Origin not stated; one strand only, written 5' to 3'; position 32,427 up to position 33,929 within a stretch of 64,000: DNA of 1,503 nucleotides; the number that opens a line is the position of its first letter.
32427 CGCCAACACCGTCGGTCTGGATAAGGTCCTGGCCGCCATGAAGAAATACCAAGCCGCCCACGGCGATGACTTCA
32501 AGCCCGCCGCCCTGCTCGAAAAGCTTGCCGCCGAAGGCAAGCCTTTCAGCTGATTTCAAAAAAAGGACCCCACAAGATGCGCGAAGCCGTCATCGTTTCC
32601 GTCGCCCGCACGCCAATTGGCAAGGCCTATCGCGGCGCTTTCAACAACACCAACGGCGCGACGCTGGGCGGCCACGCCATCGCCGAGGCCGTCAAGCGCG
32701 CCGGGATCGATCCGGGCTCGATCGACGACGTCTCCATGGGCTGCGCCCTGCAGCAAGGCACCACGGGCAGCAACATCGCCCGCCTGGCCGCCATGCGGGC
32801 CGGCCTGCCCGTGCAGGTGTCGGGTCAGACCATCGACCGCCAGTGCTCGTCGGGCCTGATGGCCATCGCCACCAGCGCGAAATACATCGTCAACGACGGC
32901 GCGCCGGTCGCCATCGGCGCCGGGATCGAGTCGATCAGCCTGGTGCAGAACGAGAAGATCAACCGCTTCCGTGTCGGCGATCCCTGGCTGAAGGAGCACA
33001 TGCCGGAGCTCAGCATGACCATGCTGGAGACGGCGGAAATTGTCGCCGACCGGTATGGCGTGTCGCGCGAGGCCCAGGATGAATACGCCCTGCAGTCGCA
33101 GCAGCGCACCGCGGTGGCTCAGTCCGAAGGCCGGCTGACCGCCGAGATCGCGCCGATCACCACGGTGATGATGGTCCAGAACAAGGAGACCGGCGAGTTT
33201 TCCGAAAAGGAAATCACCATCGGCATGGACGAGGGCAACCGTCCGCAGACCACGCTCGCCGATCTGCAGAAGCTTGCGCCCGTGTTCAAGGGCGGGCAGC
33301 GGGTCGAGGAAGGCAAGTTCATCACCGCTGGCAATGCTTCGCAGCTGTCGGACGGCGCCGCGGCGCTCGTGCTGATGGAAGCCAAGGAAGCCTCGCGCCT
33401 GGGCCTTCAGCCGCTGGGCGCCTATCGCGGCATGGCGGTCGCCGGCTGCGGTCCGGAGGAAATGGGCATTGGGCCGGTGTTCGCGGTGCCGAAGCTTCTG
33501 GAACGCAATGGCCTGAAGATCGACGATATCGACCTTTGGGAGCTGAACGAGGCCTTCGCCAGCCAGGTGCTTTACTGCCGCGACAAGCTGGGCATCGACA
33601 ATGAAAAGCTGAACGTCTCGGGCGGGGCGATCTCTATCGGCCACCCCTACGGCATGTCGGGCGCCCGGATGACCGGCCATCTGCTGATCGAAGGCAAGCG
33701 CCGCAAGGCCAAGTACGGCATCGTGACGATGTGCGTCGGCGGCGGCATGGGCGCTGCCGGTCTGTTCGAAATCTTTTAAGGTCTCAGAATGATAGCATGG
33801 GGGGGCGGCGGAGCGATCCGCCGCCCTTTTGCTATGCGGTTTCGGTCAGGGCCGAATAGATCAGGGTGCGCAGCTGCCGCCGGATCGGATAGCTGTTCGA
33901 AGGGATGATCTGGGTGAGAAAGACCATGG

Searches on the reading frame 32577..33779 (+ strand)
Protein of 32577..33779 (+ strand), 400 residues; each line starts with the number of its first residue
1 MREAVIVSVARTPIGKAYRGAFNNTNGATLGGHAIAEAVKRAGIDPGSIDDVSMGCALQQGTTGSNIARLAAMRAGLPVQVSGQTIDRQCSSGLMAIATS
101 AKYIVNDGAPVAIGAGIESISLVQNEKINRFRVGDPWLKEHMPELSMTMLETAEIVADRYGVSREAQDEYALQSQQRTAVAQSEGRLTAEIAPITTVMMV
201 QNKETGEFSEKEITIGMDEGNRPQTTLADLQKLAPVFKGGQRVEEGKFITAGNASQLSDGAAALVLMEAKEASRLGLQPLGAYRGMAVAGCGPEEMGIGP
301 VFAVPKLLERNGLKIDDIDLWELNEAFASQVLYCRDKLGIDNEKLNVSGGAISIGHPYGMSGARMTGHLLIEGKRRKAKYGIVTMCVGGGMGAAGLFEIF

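Call 28: search_protein_families(library=ncbifam, proteins=[window:32577-33779:+], max_evalue=1e-10)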
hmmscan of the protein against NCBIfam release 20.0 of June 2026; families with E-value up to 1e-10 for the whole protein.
window:32577-33779:+ (400 aa): 30 families (the best 25 are shown)
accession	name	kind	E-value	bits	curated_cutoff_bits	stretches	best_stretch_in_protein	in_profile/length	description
NF005494.0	PRK07108.1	equivalog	9.2e-179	594.4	615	1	1-399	1-391/392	acetyl-CoA C-acyltransferase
TIGR01930.1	AcCoA-C-Actrans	subfamily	8.5e-124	413.4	240.55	1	6-398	1-385/385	acetyl-CoA C-acyltransferase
NF005805.0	PRK07661.1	equivalog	1.5e-121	406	633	1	1-399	1-390/391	acetyl-CoA C-acetyltransferase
NF006553.0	PRK09052.1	equivalog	3.3e-111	372.1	567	1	2-398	6-397/399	acetyl-CoA C-acyltransferase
NF004853.0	PRK06205.1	subfamily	2.8e-99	332.9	551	1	1-398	1-401/404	acetyl-CoA C-acetyltransferase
NF005890.0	PRK07851.1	equivalog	1.4e-95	320.7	580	2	135-398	159-403/406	acetyl-CoA C-acetyltransferase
NF006510.0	PRK08947.1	equivalog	6e-93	311.9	519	1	1-398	1-385/387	acetyl-CoA C-acyltransferase FadA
NF006552.0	PRK09051.1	subfamily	4.6e-91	306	565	1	1-398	3-393/395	beta-ketothiolase BktB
NF006551.0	PRK09050.1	subfamily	4.4e-90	302.6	605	1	1-395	1-396/401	3-oxoadipyl-CoA thiolase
TIGR02430.1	pcaF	equivalog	1.1e-87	294.7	597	1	2-398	1-398/400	3-oxoadipyl-CoA thiolase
TIGR02445.1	fadA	equivalog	5.3e-87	292.3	591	1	4-398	2-383/385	acetyl-CoA C-acyltransferase FadA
NF042999.1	bketothiol_BktB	equivalog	3.9e-85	286.5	725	1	2-398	3-392/394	beta-ketothiolase BktB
NF005889.0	PRK07850.1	equivalog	3.8e-83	279.7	515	1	1-397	1-384/387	steroid 3-ketoacyl-CoA thiolase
NF006086.0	PRK08235.1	equivalog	4.2e-82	276.4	526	1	1-399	1-392/393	acetyl-CoA C-acetyltransferase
NF005033.0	PRK06445.1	equivalog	7.4e-82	275.6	511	1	2-398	3-393/395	acetyl-CoA C-acetyltransferase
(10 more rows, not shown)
